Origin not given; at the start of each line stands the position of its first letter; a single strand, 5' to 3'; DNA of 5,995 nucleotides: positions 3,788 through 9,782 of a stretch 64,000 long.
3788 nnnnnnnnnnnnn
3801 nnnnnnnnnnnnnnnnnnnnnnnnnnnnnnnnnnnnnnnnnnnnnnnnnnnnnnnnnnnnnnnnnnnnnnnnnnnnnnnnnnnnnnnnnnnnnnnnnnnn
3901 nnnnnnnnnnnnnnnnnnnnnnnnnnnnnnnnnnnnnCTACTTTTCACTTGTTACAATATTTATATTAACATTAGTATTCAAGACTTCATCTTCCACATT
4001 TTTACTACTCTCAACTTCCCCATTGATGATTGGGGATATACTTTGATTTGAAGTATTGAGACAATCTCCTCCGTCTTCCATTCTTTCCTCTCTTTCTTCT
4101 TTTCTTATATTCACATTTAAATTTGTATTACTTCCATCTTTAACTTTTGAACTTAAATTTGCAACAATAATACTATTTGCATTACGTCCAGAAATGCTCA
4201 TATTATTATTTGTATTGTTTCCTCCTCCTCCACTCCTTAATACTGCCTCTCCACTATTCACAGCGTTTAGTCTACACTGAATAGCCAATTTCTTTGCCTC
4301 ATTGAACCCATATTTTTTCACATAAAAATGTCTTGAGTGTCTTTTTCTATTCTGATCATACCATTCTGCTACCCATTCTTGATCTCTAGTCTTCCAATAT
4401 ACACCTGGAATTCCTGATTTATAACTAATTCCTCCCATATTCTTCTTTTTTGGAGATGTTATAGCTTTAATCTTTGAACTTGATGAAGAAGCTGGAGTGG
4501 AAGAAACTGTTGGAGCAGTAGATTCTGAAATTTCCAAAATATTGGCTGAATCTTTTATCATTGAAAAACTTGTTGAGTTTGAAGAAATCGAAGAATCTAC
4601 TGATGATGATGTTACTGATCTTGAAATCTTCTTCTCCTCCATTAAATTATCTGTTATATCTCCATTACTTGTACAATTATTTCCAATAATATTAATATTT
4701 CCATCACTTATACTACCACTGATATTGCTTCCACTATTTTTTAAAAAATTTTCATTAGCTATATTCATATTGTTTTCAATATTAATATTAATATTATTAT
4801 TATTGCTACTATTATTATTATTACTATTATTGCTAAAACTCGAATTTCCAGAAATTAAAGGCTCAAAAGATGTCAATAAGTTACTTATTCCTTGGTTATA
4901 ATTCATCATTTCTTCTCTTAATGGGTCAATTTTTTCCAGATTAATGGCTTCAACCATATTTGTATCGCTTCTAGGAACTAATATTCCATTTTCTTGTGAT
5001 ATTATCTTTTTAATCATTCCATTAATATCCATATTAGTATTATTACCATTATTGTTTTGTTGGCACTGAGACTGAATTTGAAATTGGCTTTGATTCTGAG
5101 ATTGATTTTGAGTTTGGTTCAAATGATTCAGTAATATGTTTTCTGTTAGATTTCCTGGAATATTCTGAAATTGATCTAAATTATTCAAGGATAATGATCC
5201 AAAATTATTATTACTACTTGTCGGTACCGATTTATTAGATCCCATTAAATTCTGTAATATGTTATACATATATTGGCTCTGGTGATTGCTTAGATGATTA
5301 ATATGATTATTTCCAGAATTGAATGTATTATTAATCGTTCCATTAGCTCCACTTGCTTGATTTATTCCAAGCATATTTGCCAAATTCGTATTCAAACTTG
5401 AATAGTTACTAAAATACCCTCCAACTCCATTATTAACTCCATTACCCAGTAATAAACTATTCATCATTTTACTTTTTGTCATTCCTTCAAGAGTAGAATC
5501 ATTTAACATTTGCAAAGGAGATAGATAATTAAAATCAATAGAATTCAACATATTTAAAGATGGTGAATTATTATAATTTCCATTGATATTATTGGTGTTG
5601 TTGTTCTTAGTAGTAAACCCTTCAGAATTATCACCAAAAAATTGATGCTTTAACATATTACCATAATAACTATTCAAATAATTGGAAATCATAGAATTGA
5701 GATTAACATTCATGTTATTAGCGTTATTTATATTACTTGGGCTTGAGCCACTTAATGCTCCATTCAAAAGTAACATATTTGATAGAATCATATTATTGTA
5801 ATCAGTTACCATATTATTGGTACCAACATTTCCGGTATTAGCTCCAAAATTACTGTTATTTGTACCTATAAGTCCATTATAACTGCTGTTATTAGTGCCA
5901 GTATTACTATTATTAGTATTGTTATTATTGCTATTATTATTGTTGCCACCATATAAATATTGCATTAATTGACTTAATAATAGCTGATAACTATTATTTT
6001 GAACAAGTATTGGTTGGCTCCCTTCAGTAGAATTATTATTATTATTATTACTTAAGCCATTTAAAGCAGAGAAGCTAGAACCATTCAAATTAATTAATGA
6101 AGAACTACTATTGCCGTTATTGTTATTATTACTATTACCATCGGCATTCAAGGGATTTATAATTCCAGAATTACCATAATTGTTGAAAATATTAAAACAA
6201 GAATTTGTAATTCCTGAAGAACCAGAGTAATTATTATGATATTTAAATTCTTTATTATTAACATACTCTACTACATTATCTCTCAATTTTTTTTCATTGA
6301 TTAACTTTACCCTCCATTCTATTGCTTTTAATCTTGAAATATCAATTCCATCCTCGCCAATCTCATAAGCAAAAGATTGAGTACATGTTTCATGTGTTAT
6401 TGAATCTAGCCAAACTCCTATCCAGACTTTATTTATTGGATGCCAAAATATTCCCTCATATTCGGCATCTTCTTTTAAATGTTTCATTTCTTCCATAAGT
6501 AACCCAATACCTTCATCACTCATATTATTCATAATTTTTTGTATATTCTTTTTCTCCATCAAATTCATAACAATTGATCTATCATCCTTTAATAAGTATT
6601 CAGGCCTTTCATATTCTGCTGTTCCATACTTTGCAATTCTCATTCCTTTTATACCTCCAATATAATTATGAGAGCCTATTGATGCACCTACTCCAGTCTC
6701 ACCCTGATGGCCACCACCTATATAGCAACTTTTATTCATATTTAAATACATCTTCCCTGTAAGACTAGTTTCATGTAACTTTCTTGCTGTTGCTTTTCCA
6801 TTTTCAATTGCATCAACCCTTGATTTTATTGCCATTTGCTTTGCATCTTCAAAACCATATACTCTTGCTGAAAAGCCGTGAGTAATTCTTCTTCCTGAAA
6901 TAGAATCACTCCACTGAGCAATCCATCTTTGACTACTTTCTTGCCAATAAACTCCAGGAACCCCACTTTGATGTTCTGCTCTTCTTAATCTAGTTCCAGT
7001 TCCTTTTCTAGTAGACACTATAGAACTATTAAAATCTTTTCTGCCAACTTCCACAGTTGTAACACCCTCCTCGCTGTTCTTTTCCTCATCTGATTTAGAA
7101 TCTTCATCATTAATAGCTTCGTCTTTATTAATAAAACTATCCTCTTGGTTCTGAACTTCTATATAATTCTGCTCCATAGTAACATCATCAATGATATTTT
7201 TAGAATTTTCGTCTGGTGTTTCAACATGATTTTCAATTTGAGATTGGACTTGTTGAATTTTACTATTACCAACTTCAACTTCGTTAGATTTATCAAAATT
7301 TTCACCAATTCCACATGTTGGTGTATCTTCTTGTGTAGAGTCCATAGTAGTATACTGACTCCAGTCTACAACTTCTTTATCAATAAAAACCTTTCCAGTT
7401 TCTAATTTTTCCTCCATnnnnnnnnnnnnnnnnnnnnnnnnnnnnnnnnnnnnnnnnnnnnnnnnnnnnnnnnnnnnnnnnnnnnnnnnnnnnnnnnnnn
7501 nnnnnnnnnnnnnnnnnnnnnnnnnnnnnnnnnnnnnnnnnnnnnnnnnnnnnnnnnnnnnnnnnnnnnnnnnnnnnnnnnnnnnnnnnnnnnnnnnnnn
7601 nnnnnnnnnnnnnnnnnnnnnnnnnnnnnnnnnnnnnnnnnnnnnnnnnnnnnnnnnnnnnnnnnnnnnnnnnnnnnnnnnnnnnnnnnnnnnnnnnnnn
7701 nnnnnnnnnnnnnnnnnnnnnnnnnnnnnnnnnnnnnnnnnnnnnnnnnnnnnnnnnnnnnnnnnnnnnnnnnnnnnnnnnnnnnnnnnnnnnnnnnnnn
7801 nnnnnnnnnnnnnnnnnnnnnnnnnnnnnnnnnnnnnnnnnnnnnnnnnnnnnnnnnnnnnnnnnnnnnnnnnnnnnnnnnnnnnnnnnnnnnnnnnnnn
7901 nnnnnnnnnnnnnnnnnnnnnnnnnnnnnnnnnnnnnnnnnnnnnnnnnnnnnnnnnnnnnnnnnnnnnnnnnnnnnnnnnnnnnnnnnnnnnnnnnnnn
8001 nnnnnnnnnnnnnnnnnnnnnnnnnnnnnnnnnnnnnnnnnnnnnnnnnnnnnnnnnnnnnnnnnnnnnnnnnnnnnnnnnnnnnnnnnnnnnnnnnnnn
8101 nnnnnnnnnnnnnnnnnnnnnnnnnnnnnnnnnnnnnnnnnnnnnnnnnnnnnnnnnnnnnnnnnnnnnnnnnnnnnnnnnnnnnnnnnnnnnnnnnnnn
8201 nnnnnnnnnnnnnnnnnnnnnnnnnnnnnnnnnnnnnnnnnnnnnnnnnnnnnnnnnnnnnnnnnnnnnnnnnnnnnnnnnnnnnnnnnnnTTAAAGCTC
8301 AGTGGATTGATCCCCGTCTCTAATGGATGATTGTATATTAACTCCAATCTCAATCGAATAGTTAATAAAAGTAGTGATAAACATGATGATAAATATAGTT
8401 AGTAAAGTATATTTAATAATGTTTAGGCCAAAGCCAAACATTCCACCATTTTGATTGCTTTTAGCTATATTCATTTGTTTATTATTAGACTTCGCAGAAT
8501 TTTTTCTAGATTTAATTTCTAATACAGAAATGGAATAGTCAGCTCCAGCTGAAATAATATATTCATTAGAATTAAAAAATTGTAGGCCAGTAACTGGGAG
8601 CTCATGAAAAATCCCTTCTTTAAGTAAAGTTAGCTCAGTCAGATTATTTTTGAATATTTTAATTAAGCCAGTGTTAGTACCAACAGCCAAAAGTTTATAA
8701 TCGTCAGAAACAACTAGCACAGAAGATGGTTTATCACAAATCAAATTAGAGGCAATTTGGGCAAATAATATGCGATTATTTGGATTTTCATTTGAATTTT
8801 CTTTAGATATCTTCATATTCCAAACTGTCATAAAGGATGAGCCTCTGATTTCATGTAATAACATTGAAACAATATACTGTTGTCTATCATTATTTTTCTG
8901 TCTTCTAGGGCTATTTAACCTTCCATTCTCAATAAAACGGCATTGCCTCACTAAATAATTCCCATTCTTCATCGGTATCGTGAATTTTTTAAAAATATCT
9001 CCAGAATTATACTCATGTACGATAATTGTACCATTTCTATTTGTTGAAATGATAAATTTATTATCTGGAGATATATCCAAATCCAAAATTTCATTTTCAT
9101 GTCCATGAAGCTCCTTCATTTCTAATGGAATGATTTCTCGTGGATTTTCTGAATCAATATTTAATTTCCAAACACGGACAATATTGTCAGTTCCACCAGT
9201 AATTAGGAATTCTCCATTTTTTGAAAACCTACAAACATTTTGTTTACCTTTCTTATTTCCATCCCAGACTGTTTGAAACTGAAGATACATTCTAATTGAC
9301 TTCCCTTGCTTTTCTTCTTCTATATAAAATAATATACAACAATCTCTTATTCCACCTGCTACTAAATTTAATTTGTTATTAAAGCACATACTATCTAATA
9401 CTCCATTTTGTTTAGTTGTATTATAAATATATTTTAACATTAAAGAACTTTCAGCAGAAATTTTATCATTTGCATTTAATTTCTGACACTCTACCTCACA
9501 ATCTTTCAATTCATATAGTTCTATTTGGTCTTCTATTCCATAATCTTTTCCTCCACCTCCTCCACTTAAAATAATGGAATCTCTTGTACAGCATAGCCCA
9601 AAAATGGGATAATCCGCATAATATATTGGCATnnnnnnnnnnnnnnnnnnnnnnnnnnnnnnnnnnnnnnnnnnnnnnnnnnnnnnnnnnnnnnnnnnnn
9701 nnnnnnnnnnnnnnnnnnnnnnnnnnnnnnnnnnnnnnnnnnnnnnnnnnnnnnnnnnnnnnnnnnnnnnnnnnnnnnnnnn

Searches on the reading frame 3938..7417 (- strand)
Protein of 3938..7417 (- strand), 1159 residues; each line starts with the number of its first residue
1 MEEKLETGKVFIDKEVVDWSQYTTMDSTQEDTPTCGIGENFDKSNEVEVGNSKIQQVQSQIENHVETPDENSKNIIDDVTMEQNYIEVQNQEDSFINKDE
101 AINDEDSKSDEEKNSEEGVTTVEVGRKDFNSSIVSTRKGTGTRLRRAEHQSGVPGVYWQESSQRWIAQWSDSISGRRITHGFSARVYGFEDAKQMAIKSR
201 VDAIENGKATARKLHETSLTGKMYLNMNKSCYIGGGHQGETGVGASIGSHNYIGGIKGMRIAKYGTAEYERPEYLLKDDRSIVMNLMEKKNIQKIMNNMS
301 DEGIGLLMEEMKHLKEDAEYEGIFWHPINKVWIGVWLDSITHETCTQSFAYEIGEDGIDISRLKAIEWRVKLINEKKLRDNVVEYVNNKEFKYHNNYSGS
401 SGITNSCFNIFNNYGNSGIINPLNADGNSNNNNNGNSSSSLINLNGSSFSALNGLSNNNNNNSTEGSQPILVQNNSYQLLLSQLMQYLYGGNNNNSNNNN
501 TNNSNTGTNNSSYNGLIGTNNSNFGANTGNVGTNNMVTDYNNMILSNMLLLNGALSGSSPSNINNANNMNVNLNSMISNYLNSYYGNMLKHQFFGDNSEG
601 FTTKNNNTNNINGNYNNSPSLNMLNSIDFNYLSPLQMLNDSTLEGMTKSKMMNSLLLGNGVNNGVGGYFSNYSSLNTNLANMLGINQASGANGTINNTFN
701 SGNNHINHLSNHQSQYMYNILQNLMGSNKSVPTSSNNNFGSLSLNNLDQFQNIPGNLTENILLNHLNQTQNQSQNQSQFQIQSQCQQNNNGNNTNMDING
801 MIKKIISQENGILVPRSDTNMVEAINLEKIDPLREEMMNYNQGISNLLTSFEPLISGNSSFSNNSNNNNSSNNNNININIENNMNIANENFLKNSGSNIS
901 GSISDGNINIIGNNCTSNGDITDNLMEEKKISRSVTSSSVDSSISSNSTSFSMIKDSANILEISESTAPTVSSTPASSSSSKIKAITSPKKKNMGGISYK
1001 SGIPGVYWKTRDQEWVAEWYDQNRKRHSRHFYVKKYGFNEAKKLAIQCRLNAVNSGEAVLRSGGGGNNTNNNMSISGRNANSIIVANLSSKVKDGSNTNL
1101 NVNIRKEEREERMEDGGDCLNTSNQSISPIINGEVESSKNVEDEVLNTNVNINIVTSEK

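Call 7: search_protein_families(library=pfam, max_evalue=1, proteins=[window:3938-7417:-])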
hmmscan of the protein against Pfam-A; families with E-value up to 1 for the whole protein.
window:3938-7417:- (1159 aa): 3 families
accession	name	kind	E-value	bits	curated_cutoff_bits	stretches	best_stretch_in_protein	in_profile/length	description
PF00847.26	AP2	-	7e-29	100.3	33.3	2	1001-1054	1-53/54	AP2 domain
PF09904.15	HTH_43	-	0.11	12.9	27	1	286-341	31-86/89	Winged helix-turn helix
PF11333.13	DUF3135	-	0.34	11.7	22.7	1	748-811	17-79/81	Protein of unknown function (DUF3135)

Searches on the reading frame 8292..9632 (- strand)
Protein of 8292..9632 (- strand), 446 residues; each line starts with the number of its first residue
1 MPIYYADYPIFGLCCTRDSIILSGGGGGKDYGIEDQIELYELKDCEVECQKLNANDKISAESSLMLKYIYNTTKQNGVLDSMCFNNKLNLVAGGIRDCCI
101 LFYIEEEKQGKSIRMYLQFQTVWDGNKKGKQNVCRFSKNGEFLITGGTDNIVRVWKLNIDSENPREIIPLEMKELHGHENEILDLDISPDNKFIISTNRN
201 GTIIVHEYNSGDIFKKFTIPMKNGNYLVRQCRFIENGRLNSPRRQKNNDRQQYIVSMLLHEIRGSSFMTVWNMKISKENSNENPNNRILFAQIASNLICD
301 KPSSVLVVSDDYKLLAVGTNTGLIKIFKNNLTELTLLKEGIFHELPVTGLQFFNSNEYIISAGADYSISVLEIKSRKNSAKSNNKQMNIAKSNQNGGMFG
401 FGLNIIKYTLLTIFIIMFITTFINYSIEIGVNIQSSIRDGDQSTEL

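Call 7: search_protein_families(library=pfam, max_evalue=1, proteins=[window:8292-9632:-])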
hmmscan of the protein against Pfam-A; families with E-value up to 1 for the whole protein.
window:8292-9632:- (446 aa): 30 families (the best 25 are shown)
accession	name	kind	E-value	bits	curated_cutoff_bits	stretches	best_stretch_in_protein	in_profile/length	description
PF24817.1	WD40_WDHD1_1st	-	2.6e-19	69.9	109.9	3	172-220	121-169/291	WDHD1 first WD40 domain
PF00400.38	WD40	-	5.7e-18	65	27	2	173-205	5-37/39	WD domain, G-beta repeat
PF23414.1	Beta-prop_EML_2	-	3.5e-16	59.8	90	2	72-216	35-161/266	Echinoderm microtubule-associated protein second beta-propeller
PF24814.1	WD40_Prp19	-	8.4e-15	55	320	2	73-218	4-130/281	Prp19 WD40 domain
PF25174.1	Beta-prop_THOC3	-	1.1e-14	54.6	305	2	132-224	6-92/272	THOC3 beta-propeller domain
PF25173.1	Beta-prop_WDR3_1st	-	2.1e-14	54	154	2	128-205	113-181/184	WDR3 first beta-propeller domain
PF24105.1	Beta-prop_CAF1B_HIR1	-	1.3e-12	47.8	80.5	1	88-212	34-163/383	CAF1B/HIR1 beta-propeller domain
PF25172.1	Beta-prop_WDR3_2nd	-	6e-12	45.8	140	2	296-391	35-126/293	WDR3 second beta-propeller domain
PF24807.1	WD40_CDC20-Fz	-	7.7e-12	45.5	200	2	302-382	93-173/292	CDC20/Fizzy WD40 domain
PF25168.1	Beta-prop_WDR36-Utp21_2nd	-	2.4e-10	40.7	84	3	173-220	234-281/335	WDR36/Utp21 second beta-propeller domain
PF24805.1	EIF3I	-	1.3e-09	38.1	200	2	104-218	127-227/324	EIF3I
PF24796.1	WDR55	-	1.6e-09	37.7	200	2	310-384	17-93/296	WDR55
PF23341.1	PEP5_VPS11_N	-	4.5e-09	36.3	40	1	251-382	78-209/338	PEP5/VPS11 N-terminal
PF12894.13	ANAPC4_WD40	-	1.3e-08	35.4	22.9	1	177-219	36-78/91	Anaphase-promoting complex subunit 4 WD40 domain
PF23393.2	Beta-prop_WDR90_POC16_2nd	-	1.9e-07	31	60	2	311-378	47-112/291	WDR90/POC16, second beta-propeller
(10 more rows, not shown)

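Call 46: find_homologous_proteins(query=window:8292-9632:-, max_evalue=1e-40)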
Query window:8292-9632:- (446 aa): 8 proteins with E <= 1e-40 among 4201 candidates.
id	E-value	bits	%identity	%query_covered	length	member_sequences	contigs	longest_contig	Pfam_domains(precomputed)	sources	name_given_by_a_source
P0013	2.3e-290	981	97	100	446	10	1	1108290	PF25168.2,PF25174.2,PF24814.2,PF24105.2,PF24805.2,PF23381.2,PF25173.2,PF25171.2,PF12894.14,PF25175.2,PF24817.2,PF24796.2,PF24780.2,PF23409.2,PF23393.3,PF25172.2,PF24782.3,PF23341.2,PF24807.2,PF25047.1,PF00400.39,PF23756.2,PF23414.2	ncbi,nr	ncbi:Uncharacterized protein CTYZ_00002206 [Cryptosporidium tyzzeri]|nr:Uncharacterized protein CTYZ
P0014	3.0e-255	865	85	100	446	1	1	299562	PF25168.2,PF24105.2,PF24805.2,PF23411.2,PF24817.2,PF23393.3,PF20426.5,PF23341.2,PF00400.39,PF23414.2,PF23410.5,PF23775.2,PF25174.2,PF24814.2,PF23381.2,PF25173.2,PF25171.2,PF12894.14,PF25175.2,PF24796.2,PF24780.2,PF23409.2,PF25172.2,PF24782.3,PF24807.2,PF25047.1,PF23756.2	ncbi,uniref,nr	ncbi:WD40 repeat containing that has a transmembrane region at the C-terminus [Cryptosporidium sp. c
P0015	1.4e-220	751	74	100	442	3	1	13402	PF25168.2,PF24105.2,PF24805.2,PF24817.2,PF23393.3,PF23341.2,PF00400.39,PF23414.2,PF23410.5,PF23775.2,PF25174.2,PF24814.2,PF23381.2,PF25173.2,PF25171.2,PF12894.14,PF25175.2,PF24796.2,PF24780.2,PF23409.2,PF25172.2,PF24782.3,PF24807.2,PF25047.1,PF23756.2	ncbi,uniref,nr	ncbi:WD40 repeat-containing protein that has a transmembrane region at the C-terminus [Cryptosporidi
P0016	5.2e-215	732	75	98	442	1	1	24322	PF25168.2,PF24105.2,PF24805.2,PF23342.2,PF23411.2,PF24817.2,PF23393.3,PF20426.5,PF23341.2,PF00400.39,PF23414.2,PF23410.5,PF23775.2,PF25174.2,PF24814.2,PF23381.2,PF25173.2,PF25171.2,PF12894.14,PF25175.2,PF24796.2,PF24780.2,PF23409.2,PF25172.2,PF24782.3,PF25391.2,PF24807.2,PF25047.1,PF23756.2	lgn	-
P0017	6.5e-192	656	65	100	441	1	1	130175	PF25168.2,PF25174.2,PF24814.2,PF24105.2,PF24805.2,PF23381.2,PF25173.2,PF23411.2,PF25171.2,PF12894.14,PF25175.2,PF24817.2,PF24796.2,PF24780.2,PF23409.2,PF23393.3,PF25172.2,PF24782.3,PF23341.2,PF24807.2,PF25047.1,PF00400.39,PF23414.2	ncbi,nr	ncbi:putative guanine nucleotide-exchange factor SEC12 [Cryptosporidium felis]|nr:putative guanine n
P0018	7.7e-149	514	60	84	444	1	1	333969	PF25168.2,PF25174.2,PF24814.2,PF24105.2,PF24805.2,PF23381.2,PF25173.2,PF12894.14,PF25175.2,PF24817.2,PF24780.2,PF23409.2,PF25172.2,PF24807.2,PF00400.39,PF23414.2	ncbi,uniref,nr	ncbi:hypothetical protein FG386_001396 [Cryptosporidium ryanae]|uniref:uncharacterized protein n=1 T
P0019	3.6e-148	512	57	85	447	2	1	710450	PF25168.2,PF25174.2,PF24814.2,PF24105.2,PF24805.2,PF23381.2,PF25173.2,PF12894.14,PF25175.2,PF24817.2,PF24780.2,PF23409.2,PF23393.3,PF25172.2,PF24807.2,PF00400.39,PF23414.2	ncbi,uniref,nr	ncbi:hypothetical protein FG379_003573 [Cryptosporidium bovis]|uniref:uncharacterized protein n=1 Ta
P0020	5.8e-117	409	46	96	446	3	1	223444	PF25168.2,PF25174.2,PF24814.2,PF24105.2,PF24805.2,PF23381.2,PF25173.2,PF23411.2,PF25171.2,PF12894.14,PF25175.2,PF24817.2,PF24796.2,PF23393.3,PF25172.2,PF23341.2,PF24807.2,PF00400.39,PF23756.2,PF23414.2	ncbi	ncbi:hypothetical protein ACR3K2_19360 [Cryptosporidium serpentis]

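Call 47: find_encoding_contigs(protein=P0018, flank=10000, max_places=1)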
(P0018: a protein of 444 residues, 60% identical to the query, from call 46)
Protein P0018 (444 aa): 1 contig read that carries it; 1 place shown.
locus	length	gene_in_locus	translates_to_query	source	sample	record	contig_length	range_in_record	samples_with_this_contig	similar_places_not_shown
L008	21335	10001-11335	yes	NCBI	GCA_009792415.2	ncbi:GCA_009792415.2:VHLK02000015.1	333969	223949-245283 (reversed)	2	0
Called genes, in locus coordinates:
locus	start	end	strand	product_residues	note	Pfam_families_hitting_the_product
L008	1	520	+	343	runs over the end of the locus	PF03152:UFD1_N1, PF24842:UFD1_N2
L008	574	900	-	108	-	-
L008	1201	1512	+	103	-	-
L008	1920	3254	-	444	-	PF16450:Prot_ATP_ID_OB_C, PF05673:DUF815 (weak), PF05496:RuvB_N (faint), PF07724:AAA_2 (weak), PF13401:AAA_22 (faint), PF00004:AAA, PF17862:AAA_lid_3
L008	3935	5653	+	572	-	PF04055:Radical_SAM (weak)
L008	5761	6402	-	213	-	PF22978:HAD_Pex22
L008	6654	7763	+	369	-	-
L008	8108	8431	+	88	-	-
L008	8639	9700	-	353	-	PF23023:Anti-Pycsar_Apyc1, PF12706:Lactamase_B_2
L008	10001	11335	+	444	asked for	PF24807:WD40_CDC20-Fz (weak), PF23381:Beta-prop_IFT122_1st (weak), PF23414:Beta-prop_EML_2, PF24805:EIF3I (weak), PF24105:Beta-prop_CAF1B_HIR1 (weak), PF23381:Beta-prop_IFT122_1st, PF25174:Beta-prop_THOC3, PF25175:Beta-prop_WDR5, +9 more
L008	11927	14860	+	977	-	PF00847:AP2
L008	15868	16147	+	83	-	-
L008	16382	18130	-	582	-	-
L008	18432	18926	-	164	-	PF09736:Bud13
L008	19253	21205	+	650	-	PF00085:Thioredoxin, PF13098:Thioredoxin_2 (faint), PF26981:Thioredoxin-like_PDI (faint), PF00085:Thioredoxin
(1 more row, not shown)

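Call 48: find_encoding_contigs(protein=P0019, flank=10000, max_places=1)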
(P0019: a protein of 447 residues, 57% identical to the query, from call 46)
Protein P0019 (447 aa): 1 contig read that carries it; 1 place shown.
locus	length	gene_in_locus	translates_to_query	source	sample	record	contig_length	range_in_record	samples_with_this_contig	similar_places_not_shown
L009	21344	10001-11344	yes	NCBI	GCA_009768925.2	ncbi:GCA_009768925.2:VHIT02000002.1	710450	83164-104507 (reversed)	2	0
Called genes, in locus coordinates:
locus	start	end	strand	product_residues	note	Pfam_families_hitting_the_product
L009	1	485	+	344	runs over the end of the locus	PF03152:UFD1_N1, PF24842:UFD1_N2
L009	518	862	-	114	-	-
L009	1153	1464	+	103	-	-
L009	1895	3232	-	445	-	PF16450:Prot_ATP_ID_OB_C, PF05673:DUF815 (weak), PF05496:RuvB_N (faint), PF07724:AAA_2 (weak), PF13401:AAA_22 (faint), PF00004:AAA, PF17862:AAA_lid_3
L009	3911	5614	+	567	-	PF04055:Radical_SAM (weak)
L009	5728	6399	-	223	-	PF22978:HAD_Pex22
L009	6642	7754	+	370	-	-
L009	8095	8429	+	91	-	-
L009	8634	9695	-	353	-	PF23023:Anti-Pycsar_Apyc1 (weak), PF12706:Lactamase_B_2 (weak)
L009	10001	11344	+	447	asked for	PF23409:Beta-prop_EML (faint), PF24105:Beta-prop_CAF1B_HIR1 (faint), PF24780:WD40_MABP1-WDR62_1st (faint), PF25172:Beta-prop_WDR3_2nd (faint), PF23381:Beta-prop_IFT122_1st (faint), PF23414:Beta-prop_EML_2 (weak), PF25175:Beta-prop_WDR5 (weak), PF25174:Beta-prop_THOC3 (weak), +9 more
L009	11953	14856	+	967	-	-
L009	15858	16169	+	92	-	-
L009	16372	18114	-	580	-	-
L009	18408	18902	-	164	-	PF09736:Bud13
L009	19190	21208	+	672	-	PF00085:Thioredoxin, PF13098:Thioredoxin_2 (faint), PF26981:Thioredoxin-like_PDI (faint), PF00085:Thioredoxin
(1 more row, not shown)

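Call 49: find_encoding_contigs(protein=P0020, flank=10000, max_places=1)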
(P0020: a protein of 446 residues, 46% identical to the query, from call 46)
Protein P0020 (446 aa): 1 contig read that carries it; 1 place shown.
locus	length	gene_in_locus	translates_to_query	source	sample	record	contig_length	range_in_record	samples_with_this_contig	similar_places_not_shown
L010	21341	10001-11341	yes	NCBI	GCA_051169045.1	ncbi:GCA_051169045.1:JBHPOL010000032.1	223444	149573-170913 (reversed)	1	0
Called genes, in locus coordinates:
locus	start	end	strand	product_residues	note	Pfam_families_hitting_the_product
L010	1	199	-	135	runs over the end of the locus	-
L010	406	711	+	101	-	-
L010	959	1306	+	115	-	PF03226:Yippee-Mis18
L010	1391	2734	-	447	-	PF16450:Prot_ATP_ID_OB_C, PF05673:DUF815 (weak), PF05496:RuvB_N (faint), PF07724:AAA_2 (weak), PF13401:AAA_22 (faint), PF00004:AAA, PF17862:AAA_lid_3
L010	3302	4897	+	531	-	PF04055:Radical_SAM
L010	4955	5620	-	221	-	PF07047:OPA3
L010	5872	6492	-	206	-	PF22978:HAD_Pex22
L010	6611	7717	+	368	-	-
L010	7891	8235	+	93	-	-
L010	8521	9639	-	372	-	PF23023:Anti-Pycsar_Apyc1 (weak), PF12706:Lactamase_B_2 (faint)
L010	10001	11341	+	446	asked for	PF24805:EIF3I (weak), PF23414:Beta-prop_EML_2 (weak), PF24105:Beta-prop_CAF1B_HIR1 (weak), PF24814:WD40_Prp19, PF25175:Beta-prop_WDR5, PF25174:Beta-prop_THOC3, PF23341:PEP5_VPS11_N (weak), PF23414:Beta-prop_EML_2 (weak), +13 more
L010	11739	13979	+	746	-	PF00847:AP2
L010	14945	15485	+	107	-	-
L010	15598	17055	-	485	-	-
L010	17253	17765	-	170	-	PF09736:Bud13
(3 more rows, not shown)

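Call 50: find_encoding_contigs(protein=P0016, flank=10000, max_places=1)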
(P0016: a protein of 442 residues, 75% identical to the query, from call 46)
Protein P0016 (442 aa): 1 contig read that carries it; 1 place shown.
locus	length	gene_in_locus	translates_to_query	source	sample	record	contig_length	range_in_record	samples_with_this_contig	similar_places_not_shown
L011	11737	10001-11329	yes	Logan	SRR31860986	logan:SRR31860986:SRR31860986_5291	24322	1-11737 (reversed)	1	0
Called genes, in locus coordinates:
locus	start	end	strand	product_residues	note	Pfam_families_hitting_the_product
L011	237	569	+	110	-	-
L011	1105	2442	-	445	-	PF16450:Prot_ATP_ID_OB_C, PF05673:DUF815 (weak), PF05496:RuvB_N (faint), PF07724:AAA_2 (weak), PF13401:AAA_22 (faint), PF00004:AAA, PF17862:AAA_lid_3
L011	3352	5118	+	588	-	PF04055:Radical_SAM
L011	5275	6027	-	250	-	PF22978:HAD_Pex22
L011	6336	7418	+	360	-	-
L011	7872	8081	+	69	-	-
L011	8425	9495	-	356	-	PF12706:Lactamase_B_2 (weak), PF23023:Anti-Pycsar_Apyc1 (weak)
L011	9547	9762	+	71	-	-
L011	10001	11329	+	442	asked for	PF23414:Beta-prop_EML_2, PF24105:Beta-prop_CAF1B_HIR1, PF24807:WD40_CDC20-Fz, PF24814:WD40_Prp19, PF25173:Beta-prop_WDR3_1st, PF23381:Beta-prop_IFT122_1st, PF25175:Beta-prop_WDR5, PF25174:Beta-prop_THOC3, +23 more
